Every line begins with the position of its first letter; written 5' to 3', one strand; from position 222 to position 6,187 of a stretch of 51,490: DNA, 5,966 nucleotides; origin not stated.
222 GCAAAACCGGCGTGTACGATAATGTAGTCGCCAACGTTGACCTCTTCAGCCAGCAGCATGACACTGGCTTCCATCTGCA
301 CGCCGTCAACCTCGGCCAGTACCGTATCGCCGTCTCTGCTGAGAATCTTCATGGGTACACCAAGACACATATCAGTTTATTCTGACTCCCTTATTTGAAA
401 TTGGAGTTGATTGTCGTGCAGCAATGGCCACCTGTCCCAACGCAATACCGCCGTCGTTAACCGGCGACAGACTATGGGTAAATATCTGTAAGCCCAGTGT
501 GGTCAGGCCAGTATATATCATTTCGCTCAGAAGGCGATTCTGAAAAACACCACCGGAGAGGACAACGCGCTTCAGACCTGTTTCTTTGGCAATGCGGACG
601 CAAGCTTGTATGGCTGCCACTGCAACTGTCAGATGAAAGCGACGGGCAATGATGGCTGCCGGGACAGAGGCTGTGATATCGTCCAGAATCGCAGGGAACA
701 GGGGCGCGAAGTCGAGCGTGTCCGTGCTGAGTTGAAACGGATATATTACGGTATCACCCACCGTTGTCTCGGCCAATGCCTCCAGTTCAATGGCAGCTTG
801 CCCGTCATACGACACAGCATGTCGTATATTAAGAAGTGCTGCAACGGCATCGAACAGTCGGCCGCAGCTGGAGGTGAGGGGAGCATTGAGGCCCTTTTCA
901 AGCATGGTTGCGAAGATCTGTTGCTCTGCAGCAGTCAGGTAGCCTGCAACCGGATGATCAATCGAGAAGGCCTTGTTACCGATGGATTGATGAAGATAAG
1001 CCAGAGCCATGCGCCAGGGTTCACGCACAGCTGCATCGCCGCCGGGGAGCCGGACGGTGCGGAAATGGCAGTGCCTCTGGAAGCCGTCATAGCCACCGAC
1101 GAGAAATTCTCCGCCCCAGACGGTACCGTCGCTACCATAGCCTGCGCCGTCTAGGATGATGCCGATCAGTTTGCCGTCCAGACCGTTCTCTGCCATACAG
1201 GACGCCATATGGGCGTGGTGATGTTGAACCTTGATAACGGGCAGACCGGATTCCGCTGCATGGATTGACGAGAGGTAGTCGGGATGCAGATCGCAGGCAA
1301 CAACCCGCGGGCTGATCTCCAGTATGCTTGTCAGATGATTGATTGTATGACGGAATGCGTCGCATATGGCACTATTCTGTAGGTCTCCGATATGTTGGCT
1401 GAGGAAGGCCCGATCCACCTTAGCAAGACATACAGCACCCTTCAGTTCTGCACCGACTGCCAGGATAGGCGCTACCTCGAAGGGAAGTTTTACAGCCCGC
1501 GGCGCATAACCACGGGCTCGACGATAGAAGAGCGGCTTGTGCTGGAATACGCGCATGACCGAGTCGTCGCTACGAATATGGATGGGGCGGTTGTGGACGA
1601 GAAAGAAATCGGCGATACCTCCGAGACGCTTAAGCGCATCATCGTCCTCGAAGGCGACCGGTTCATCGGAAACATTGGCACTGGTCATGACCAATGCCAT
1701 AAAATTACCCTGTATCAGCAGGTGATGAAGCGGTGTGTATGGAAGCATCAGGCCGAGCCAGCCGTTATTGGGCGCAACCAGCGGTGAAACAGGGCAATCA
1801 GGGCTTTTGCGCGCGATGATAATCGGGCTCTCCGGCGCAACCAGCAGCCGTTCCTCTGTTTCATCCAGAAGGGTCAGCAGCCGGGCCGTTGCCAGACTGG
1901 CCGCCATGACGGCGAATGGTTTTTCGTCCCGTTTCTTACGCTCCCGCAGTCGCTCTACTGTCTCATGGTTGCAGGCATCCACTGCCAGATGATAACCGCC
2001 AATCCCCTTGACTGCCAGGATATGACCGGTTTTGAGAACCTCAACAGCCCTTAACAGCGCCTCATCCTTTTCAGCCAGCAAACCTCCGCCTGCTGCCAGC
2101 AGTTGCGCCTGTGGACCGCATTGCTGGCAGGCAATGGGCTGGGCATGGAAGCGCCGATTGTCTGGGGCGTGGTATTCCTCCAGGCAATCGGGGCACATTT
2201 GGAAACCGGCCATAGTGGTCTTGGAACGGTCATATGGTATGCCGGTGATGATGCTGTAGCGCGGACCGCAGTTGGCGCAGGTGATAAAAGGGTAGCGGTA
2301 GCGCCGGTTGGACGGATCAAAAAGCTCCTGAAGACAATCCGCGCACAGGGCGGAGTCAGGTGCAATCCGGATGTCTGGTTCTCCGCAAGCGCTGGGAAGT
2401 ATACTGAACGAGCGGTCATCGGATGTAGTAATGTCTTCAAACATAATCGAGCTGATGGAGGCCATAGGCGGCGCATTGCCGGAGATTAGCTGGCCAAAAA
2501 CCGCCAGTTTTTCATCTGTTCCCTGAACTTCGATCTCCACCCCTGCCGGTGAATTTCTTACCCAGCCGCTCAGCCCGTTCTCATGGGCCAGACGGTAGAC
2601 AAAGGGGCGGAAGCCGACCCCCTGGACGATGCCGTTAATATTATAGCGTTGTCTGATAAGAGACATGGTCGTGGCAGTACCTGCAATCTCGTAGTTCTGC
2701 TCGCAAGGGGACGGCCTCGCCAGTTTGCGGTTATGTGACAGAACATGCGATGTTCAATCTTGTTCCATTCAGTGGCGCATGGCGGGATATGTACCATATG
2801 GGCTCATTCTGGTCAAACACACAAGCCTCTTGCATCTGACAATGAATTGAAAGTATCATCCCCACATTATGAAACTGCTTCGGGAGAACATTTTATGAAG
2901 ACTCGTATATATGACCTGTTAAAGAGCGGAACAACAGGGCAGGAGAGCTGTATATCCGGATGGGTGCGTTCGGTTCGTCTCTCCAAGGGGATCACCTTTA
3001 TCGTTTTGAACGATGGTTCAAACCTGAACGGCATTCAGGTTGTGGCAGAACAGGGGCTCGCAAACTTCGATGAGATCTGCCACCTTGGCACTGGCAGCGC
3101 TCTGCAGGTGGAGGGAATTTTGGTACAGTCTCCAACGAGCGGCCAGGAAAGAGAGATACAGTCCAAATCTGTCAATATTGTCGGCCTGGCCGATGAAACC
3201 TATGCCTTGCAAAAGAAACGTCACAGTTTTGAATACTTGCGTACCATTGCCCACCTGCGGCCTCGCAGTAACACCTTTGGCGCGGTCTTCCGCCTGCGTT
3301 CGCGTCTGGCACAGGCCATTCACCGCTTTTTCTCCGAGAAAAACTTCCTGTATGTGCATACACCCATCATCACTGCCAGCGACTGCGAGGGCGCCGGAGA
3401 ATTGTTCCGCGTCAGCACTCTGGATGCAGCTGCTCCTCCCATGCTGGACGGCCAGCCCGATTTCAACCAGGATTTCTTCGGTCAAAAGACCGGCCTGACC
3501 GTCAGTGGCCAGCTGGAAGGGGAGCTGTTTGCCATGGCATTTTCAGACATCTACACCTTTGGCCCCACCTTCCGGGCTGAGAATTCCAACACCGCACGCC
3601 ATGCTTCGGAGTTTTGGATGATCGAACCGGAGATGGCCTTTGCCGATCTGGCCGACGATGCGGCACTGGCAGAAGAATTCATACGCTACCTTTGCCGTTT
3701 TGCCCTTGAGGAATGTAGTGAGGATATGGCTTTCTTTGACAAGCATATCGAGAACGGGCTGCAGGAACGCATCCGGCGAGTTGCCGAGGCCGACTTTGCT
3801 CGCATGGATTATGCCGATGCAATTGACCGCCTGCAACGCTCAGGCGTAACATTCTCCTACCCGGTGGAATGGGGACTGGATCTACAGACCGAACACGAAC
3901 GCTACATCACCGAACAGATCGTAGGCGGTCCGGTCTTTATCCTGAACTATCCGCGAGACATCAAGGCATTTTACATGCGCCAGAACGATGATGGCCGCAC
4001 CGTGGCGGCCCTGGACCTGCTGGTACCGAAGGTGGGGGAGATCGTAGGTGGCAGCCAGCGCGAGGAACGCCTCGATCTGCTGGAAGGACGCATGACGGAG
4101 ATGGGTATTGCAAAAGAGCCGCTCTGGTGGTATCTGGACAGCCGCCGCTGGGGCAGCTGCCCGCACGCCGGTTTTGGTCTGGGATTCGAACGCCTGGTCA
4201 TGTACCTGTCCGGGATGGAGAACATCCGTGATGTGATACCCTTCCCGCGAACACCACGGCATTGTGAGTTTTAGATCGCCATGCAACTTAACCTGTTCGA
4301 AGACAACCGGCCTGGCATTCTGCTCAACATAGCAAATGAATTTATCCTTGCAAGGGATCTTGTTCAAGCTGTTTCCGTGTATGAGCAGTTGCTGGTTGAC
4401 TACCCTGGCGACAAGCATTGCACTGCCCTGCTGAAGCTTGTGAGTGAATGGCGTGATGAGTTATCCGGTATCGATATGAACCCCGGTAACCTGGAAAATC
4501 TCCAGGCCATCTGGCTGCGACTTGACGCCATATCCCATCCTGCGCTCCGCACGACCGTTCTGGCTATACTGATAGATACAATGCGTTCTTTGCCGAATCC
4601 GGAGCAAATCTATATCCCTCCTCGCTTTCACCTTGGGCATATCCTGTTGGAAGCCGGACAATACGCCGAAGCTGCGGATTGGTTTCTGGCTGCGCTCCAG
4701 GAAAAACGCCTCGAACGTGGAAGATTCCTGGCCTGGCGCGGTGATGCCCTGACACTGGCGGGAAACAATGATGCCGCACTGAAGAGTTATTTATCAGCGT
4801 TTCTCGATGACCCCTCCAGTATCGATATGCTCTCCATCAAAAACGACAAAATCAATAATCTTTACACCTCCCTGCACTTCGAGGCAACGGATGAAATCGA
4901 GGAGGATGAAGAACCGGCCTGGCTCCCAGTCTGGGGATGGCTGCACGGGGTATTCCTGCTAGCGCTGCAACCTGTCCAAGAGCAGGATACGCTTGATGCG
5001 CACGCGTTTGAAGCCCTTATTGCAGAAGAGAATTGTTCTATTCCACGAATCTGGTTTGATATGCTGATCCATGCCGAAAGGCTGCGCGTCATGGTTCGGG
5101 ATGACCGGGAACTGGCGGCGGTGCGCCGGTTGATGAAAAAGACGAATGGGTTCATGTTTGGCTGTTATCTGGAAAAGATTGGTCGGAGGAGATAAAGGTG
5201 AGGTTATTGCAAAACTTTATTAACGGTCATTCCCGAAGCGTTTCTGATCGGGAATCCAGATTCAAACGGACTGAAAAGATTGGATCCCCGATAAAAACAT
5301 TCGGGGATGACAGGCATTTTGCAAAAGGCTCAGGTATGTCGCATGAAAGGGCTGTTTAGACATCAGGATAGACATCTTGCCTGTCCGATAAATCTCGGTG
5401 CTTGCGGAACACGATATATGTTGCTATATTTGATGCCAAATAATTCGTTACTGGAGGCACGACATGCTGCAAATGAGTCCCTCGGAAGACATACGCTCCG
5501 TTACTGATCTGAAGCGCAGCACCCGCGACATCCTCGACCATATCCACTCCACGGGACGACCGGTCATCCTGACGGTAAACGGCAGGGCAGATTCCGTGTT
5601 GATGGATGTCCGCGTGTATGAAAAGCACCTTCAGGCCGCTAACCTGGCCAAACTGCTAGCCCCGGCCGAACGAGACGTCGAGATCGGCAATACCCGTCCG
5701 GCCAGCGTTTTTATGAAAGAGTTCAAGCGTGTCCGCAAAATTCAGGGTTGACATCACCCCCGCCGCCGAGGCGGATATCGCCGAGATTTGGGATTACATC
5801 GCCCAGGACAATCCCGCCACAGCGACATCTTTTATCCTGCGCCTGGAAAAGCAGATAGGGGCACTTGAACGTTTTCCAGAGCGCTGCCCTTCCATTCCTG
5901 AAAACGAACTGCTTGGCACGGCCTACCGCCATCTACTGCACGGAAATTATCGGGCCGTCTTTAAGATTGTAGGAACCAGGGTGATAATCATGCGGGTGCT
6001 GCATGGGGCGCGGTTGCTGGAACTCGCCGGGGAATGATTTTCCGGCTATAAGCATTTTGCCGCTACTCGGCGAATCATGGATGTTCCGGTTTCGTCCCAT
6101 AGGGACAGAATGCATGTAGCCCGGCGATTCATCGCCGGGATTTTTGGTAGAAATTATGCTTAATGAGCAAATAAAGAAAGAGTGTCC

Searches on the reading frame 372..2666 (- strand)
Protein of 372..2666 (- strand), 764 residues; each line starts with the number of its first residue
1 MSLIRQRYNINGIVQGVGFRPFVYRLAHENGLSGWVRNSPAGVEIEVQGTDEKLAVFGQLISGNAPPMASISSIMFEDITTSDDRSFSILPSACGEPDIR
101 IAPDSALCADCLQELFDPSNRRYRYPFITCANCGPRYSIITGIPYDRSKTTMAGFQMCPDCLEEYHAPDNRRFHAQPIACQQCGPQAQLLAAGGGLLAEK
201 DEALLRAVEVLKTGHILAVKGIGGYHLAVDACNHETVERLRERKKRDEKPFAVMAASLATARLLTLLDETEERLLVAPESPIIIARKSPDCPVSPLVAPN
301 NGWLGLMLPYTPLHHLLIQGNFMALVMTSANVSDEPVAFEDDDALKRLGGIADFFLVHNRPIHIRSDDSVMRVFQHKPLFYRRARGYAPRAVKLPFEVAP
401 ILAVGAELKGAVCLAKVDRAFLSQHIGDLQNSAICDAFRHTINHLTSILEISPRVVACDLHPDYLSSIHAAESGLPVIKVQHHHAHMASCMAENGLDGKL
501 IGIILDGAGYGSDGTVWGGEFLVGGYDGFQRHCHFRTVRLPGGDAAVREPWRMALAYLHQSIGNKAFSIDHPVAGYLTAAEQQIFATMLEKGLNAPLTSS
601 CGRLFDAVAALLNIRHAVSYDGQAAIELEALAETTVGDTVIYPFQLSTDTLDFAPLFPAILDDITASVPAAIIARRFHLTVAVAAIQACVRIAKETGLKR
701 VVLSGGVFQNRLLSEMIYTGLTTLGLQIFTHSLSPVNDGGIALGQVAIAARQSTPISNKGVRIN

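Call 33: search_protein_families(library=pfam, proteins=[window:372-2666:-], max_evalue=0.0001)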
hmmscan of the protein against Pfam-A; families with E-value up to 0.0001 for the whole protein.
window:372-2666:- (764 aa): 6 families
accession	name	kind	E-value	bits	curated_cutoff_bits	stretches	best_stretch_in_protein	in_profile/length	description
PF22521.2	HypF_C_2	-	1.8e-84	283.8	27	1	502-745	1-241/241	Carbamoyltransferase, Kae1-like Domain, second subdomain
PF01300.24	Sua5_yciO_yrdC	-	4.1e-42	144.1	25.1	1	209-383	1-177/178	Telomere recombination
PF17788.7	HypF_C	-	7.4e-36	123.3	23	1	399-493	4-99/99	HypF Kae1-like domain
PF07503.17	zf-HYPF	-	1.8e-34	117.7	23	2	107-140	1-34/34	HypF finger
PF00708.24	Acylphosphatase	-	5e-24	84.8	22.5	1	7-89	2-85/85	Acylphosphatase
PF00814.31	TsaD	-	2.1e-06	28.1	24.8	0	570-720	104-240/264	tRNA N6-adenosine threonylcarbamoyltransferase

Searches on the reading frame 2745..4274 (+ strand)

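Call 33: search_protein_families(library=pfam, proteins=[window:2745-4274:+], max_evalue=0.0001)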
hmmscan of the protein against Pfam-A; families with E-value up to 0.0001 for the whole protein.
window:2745-4274:+ (509 aa): 2 families
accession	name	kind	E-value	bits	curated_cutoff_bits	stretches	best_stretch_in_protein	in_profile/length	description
PF00152.25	tRNA-synt_2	-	3.5e-65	220.5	25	1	170-503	10-307/308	tRNA synthetases class II (D, K and N)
PF01336.31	tRNA_anti-codon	-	4.2e-08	33.5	27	1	70-145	3-74/75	OB-fold nucleic acid binding domain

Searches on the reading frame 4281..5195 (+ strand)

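Call 33: search_protein_families(library=pfam, proteins=[window:4281-5195:+], max_evalue=0.0001)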
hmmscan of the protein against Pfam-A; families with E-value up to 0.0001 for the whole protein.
window:4281-5195:+ (304 aa): 6 families
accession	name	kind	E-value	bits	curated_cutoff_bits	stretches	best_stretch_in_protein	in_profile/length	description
PF07719.23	TPR_2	-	2.9e-08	33.7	27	0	116-140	5-29/34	Tetratricopeptide repeat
PF13428.12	TPR_14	-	7.3e-07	29.7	23.5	0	117-140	6-29/44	Tetratricopeptide repeat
PF13176.12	TPR_7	-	1.8e-05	24.9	27.9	0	117-144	4-30/36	Tetratricopeptide repeat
PF13432.12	TPR_16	-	7.6e-05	23.5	32.7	0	118-173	3-56/65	Tetratricopeptide repeat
PF13414.12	TPR_11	-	9.2e-05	22.5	26.8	0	154-182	1-29/42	TPR repeat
PF00515.34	TPR_1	-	0.0001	22.4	27.8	0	116-140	5-29/34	Tetratricopeptide repeat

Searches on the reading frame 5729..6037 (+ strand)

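Call 39: search_protein_families(library=pfam, proteins=[window:5729-6037:+], max_evalue=0.01)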
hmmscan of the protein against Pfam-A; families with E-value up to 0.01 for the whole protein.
window:5729-6037:+ (102 aa): 1 family
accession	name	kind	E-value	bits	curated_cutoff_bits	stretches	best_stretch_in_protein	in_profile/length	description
PF05016.21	ParE_toxin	-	5.4e-18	65.8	23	1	7-96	1-88/89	ParE toxin of type II toxin-antitoxin system, parDE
